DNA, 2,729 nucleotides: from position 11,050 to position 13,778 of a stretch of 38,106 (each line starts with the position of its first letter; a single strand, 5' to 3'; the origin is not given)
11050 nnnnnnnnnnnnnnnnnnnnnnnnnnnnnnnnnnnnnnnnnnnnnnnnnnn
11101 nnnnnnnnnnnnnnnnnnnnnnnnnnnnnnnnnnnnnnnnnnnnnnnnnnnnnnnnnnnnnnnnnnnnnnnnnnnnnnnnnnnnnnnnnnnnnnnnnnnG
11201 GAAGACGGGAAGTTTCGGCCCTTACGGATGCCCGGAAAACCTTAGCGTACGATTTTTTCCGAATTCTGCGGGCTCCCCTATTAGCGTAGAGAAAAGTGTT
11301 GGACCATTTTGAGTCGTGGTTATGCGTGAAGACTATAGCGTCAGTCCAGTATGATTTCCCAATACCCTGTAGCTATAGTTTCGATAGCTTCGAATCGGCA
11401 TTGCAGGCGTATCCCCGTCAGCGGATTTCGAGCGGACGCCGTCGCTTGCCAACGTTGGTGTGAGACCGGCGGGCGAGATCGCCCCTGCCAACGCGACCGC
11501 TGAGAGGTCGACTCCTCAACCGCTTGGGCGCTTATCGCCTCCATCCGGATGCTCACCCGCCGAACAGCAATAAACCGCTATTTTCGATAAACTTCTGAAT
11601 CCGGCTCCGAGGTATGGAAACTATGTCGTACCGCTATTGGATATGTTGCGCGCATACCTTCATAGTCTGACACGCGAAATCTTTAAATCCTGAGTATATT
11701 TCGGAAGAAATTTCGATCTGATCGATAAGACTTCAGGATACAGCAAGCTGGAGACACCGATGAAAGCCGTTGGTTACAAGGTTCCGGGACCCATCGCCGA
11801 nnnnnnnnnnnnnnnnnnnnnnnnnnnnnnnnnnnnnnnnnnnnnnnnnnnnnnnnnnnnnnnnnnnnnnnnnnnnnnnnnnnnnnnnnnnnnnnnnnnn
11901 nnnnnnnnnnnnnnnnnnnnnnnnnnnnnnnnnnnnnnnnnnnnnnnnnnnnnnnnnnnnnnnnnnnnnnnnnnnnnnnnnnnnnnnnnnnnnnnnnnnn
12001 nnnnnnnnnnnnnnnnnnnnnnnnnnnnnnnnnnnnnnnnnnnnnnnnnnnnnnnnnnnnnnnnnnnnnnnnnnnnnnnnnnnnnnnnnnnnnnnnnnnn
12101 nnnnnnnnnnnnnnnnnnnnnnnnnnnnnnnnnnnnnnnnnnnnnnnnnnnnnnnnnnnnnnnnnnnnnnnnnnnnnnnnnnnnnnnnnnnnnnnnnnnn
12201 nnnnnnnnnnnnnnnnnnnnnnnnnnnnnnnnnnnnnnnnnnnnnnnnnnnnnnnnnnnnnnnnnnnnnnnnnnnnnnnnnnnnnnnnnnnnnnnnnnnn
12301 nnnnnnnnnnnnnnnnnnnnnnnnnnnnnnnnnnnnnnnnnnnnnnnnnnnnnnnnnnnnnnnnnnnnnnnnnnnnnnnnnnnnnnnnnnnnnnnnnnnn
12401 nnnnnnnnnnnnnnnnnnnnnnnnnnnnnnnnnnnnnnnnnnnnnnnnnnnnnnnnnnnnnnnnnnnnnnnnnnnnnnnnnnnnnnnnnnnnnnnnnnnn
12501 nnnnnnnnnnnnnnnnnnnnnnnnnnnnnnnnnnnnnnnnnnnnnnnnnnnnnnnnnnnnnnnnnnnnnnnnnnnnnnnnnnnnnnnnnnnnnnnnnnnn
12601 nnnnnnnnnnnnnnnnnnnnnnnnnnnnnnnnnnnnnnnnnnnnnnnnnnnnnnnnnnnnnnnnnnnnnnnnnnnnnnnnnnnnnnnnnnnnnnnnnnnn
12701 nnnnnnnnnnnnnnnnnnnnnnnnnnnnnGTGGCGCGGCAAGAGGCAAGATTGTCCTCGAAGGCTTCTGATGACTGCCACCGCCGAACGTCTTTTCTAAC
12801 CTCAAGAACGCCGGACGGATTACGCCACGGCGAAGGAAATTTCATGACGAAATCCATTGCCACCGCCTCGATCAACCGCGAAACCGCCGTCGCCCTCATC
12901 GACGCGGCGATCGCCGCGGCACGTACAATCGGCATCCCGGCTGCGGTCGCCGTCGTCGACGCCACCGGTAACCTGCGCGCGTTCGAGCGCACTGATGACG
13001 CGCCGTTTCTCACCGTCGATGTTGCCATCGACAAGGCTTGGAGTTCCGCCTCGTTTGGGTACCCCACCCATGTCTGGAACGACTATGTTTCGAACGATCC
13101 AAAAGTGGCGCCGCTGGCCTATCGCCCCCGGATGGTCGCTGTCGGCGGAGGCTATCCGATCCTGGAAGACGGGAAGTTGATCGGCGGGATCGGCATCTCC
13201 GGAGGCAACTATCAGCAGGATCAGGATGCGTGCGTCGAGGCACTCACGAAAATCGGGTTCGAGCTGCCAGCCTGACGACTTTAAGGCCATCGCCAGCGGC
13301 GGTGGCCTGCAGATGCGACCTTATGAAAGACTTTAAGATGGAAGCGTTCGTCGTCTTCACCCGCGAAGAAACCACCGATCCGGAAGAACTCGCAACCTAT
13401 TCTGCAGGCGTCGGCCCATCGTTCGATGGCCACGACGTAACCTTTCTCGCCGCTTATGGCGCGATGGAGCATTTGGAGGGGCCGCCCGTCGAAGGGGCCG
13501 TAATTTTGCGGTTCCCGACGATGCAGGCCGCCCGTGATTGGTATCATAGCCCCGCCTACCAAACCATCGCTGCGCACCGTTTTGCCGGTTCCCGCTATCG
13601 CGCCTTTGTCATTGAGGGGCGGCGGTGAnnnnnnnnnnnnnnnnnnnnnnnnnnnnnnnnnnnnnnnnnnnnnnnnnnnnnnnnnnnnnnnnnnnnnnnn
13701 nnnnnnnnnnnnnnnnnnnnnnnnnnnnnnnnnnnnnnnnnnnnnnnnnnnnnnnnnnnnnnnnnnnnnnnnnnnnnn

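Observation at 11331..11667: Three copies of a ~75-bp element with CTAT-N7-ATAG core placed upstream of the island's operons: candidate shared operator/promoter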

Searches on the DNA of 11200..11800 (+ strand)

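Call 10: search_dna_similar(query=window:11280-11760:+, collection=plasmids, mode=distant, max_rows=40, rows=spread)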
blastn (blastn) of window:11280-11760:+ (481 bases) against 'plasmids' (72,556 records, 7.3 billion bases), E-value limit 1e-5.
Records with a match: 55; places in all: 64; records where one place covers at least 80% of the query: 40.
Best place of each record, by identity: >=99% 40; 80-90% 8; 60-80% 7.
By first word of the organism name: Klebsiella 11; Citrobacter 9; Aeromonas 8; Enterobacter 5; Leclercia 4; Komagataeibacter 4; Sphingobium 3; Raoultella 2; Novosphingobium 2; Kozakia 2; and 5 more.
By predicted mobility (MOB-suite, as given by PLSDB): conjugative 41; non-mobilizable 8; mobilizable 6.
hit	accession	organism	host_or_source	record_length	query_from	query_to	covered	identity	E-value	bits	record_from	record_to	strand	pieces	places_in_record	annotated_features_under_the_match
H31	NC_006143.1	Aeromonas caviae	-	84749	1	481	100%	100.0%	0e+0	868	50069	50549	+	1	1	zinc-binding alcohol dehydrogenase family protein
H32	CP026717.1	Klebsiella oxytoca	-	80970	1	481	100%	100.0%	0e+0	868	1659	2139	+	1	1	zinc-binding alcohol dehydrogenase family protein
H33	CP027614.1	Klebsiella pneumoniae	-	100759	1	481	100%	100.0%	0e+0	868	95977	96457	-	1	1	zinc-binding alcohol dehydrogenase family protein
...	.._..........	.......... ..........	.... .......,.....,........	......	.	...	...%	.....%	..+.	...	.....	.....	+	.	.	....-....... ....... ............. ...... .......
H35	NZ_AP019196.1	Aeromonas caviae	-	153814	1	481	100%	100.0%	0e+0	868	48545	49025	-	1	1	none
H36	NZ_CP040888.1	Leclercia adecarboxylata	Homo sapiens,cell culture,stool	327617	1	481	100%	100.0%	0e+0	868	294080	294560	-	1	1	zinc-binding alcohol dehydrogenase family protein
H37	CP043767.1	Enterobacter hormaechei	Homo sapiens,Pure culture,rectal swab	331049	1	481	100%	100.0%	0e+0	868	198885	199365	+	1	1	zinc-binding alcohol dehydrogenase family protein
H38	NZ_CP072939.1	Klebsiella pneumoniae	Homo sapiens,mixed culture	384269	1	481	100%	100.0%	0e+0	868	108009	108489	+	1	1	zinc-binding alcohol dehydrogenase family protein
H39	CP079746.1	Comamonas aquatica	cell culture,water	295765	1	481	100%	100.0%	0e+0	868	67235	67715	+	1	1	zinc-binding alcohol dehydrogenase family protein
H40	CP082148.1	Enterobacter cloacae complex sp.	Homo sapiens,Pure culture,blood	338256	1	481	100%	100.0%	0e+0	868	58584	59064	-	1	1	zinc-binding alcohol dehydrogenase family protein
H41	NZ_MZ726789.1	Raoultella planticola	-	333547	1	481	100%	100.0%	0e+0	868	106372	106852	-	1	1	zinc-binding alcohol dehydrogenase family protein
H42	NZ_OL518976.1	Leclercia sp. 29361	-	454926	1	481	100%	100.0%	0e+0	868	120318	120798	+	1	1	zinc-binding alcohol dehydrogenase family protein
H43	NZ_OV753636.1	Klebsiella quasipneumoniae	-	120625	1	481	100%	100.0%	0e+0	868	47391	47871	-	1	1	zinc-binding alcohol dehydrogenase family protein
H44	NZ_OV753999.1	Klebsiella quasipneumoniae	-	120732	1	481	100%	100.0%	0e+0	868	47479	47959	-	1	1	zinc-binding alcohol dehydrogenase family protein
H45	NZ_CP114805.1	Citrobacter sp. 21OH12SH02A-Citro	food,shrimp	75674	1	481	100%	100.0%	0e+0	868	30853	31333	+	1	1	zinc-binding alcohol dehydrogenase family protein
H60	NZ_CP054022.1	Rhizobium indicum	Pisum sativum l. (pea),Pure culture,Pea ...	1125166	12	464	74%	84.8%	3e-53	398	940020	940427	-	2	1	record has no annotation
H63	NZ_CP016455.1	Sphingobium sp. RAC03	Microbial isolate,Algal phycosphere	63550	229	328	21%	76.0%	3e-10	73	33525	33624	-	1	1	IS5 family transposase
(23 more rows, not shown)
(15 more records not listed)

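Call 12: get_annotated_region(hit=H60, flank=12000)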
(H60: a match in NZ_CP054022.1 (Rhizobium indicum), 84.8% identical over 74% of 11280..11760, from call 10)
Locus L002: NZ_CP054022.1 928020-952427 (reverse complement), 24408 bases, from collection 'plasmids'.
description: Rhizobium indicum strain JKLM 12A2 plasmid pPR12A201, complete sequence
organism: Rhizobium indicum (NCBI taxid 2583231)
taxonomy: Bacteria; Pseudomonadota; Alphaproteobacteria; Hyphomicrobiales; Rhizobiaceae; Rhizobium; Rhizobium indicum
host: -; source: Pisum sativum l. (pea),Pure culture,Pea root nodules,pea root nodules; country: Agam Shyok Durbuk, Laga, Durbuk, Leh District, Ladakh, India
typing (MOB-suite, as given by PLSDB): conjugative; relaxase MOBQ; mating-pair formation MPF_T
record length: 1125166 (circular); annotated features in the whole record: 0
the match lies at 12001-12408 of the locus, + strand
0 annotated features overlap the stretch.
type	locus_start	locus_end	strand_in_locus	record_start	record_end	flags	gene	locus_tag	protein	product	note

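Call 57: search_rna_families(source=window, start=11200, end=11800, threshold=evalue, max_evalue=1)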
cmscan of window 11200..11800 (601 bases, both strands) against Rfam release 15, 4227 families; matches with E-value up to 1: 0.
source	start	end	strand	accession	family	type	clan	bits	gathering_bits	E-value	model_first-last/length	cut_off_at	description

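Call 74: get_annotated_region(hit=H63, flank=1500)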
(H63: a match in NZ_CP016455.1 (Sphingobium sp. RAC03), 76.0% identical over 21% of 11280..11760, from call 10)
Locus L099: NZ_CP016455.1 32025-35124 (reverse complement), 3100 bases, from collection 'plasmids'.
description: Sphingobium sp. RAC03 plasmid pBSY17_3, complete sequence
organism: Sphingobium sp. RAC03 (NCBI taxid 1843368)
taxonomy: Bacteria; Pseudomonadota; Alphaproteobacteria; Sphingomonadales; Sphingomonadaceae; Sphingobium; Sphingobium sp. RAC03
host: -; source: Microbial isolate,Algal phycosphere; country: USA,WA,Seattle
typing (MOB-suite, as given by PLSDB): mobilizable; replicon rep_cluster_1461; relaxase MOBP
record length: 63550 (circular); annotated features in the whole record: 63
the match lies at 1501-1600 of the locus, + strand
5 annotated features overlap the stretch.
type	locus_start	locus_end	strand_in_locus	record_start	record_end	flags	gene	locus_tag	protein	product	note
CDS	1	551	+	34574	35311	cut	-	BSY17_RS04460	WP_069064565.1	helix-turn-helix transcriptional regulator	-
CDS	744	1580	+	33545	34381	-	-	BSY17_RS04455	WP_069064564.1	IS5 family transposase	-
CDS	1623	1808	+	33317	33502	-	-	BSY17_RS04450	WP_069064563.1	DUF3892 domain-containing protein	-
CDS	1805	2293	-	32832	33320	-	-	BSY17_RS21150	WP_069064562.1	hypothetical protein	-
CDS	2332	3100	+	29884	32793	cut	-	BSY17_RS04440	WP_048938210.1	Tn3 family transposase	-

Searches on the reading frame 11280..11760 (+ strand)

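Call 23: search_protein_families(library=ncbifam, proteins=[L002:18021-18911:+, L002:16578-17885:-, L002:12483-12965:+, L002:11538-12017:-, L002:11556-12029:+], max_evalue=0.00001)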
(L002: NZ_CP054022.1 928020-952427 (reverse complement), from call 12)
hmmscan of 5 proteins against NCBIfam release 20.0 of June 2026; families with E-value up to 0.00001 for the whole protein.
L002:18021-18911:+ (296 aa): 37 families (the best 25 are shown)
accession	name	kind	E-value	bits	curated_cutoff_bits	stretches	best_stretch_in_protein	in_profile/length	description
NF008416.0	PRK11242.1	equivalog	1.3e-22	80.5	277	1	6-290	1-287/300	transcriptional regulator CynR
NF053705.1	TransRegGltCGpos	equivalog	1.4e-21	77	350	1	6-270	1-269/300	glutamate biosynthesis transcriptional regulator GltC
NF045775.1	acetoin_reg_AlsR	exception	1.1e-20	74.3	430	1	6-272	1-271/290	acetoin biosynthesis transcriptional regulator AlsR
NF007385.0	PRK09906.1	equivalog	7e-20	71.3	356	1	6-280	1-278/296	DNA-binding transcriptional regulator HcaR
NF008361.0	PRK11151.1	equivalog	2e-19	70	329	1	6-251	1-246/305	DNA-binding transcriptional regulator OxyR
NF047520.1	trans_act_CidR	equivalog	4.6e-19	68.7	415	1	6-248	1-243/292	cidABC operon transcriptional activator CidR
NF007439.0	PRK09986.1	equivalog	6.1e-18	65.2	290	1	7-198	8-200/296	LysR family transcriptional regulator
NF040786.1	LysR_Sec_metab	equivalog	6.8e-17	61.4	250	1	6-200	1-196/298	selenium metabolism-associated LysR family transcriptional regulator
NF008722.0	PRK11716.1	equivalog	1.1e-15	57.5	246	1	6-215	1-211/293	HTH-type transcriptional activator IlvY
TIGR02424.1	TF_pcaQ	equivalog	1.1e-15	57.3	303.8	1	6-198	3-196/300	pca operon transcription factor PcaQ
NF008352.0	PRK11139.1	subfamily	1.2e-15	57.4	288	1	2-245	2-239/305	transcriptional regulator GcvA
TIGR03339.1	phn_lysR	subfamily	2.1e-15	56.7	341.1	1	13-255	4-243/279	aminoethylphosphonate catabolism associated LysR family transcriptional regulator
NF052633.1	LysR_TF_PsrA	exception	7e-13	48.2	540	1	7-211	6-209/297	L-proline-binding transcription factor PsrA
NF009327.0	PRK12684.1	subfamily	9e-13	48.1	402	1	6-217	1-215/313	CysB family HTH-type transcriptional regulator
NF045990.1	TransRegCbbRRhodb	equivalog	2.7e-12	46.3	450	1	7-200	7-200/304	LysR family regulator CbbR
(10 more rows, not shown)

L002:16578-17885:- (435 aa): 4 families
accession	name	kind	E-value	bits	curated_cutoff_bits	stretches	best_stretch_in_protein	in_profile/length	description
NF041052.1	OsmC_like_Se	domain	2e-09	37.5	95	1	299-370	7-79/144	OsmC-related (seleno)protein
TIGR03101.1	hydr2_PEP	hypoth_equivalog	5.2e-08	32.7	202.75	1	47-150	16-122/266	hydrolase 2, exosortase A system-associated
TIGR03100.1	hydr1_PEP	hypoth_equivalog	4.3e-07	29.5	168.45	1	71-129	44-101/274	hydrolase 1, exosortase A system-associated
NF047920.1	lactonase_UilS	equivalog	5.1e-07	29.7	400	0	55-164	24-135/285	UilS family quorum-quenching N-acyl-homoserine lactonase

L002:12483-12965:+ (160 aa): 0 families

L002:11538-12017:- (159 aa): 0 families

L002:11556-12029:+ (157 aa): 1 family
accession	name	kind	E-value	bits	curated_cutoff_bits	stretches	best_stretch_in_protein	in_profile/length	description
TIGR03903.1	TOMM_kin_cyc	equivalog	5.3e-28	97.4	705.75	1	3-137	408-543/1267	TOMM system kinase/cyclase fusion protein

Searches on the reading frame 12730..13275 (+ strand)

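Call 8: search_protein_families(library=pfam, proteins=[window:12730-13275:+])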
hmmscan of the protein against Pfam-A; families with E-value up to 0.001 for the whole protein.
window:12730-13275:+ (181 aa): 1 family
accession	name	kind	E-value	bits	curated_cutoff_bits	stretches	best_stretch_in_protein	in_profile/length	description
PF03928.20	HbpS-like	-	2.4e-33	115.3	25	1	48-172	1-127/128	Haem degrading protein HbpS-like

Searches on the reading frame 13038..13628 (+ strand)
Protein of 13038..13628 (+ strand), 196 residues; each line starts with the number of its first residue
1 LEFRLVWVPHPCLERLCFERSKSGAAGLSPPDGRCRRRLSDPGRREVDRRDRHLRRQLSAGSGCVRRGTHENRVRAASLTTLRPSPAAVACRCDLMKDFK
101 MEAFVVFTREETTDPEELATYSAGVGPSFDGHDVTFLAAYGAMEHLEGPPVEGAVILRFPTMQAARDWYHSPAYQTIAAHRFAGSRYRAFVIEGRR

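Call 6: search_protein_families(library=pfam, proteins=[window:13038-13628:+])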
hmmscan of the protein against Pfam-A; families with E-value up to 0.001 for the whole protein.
window:13038-13628:+ (196 aa): 1 family
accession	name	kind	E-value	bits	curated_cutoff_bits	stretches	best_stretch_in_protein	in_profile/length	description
PF07045.17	DUF1330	-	8.7e-22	77.8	23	1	103-194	2-93/94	Domain of unknown function (DUF1330)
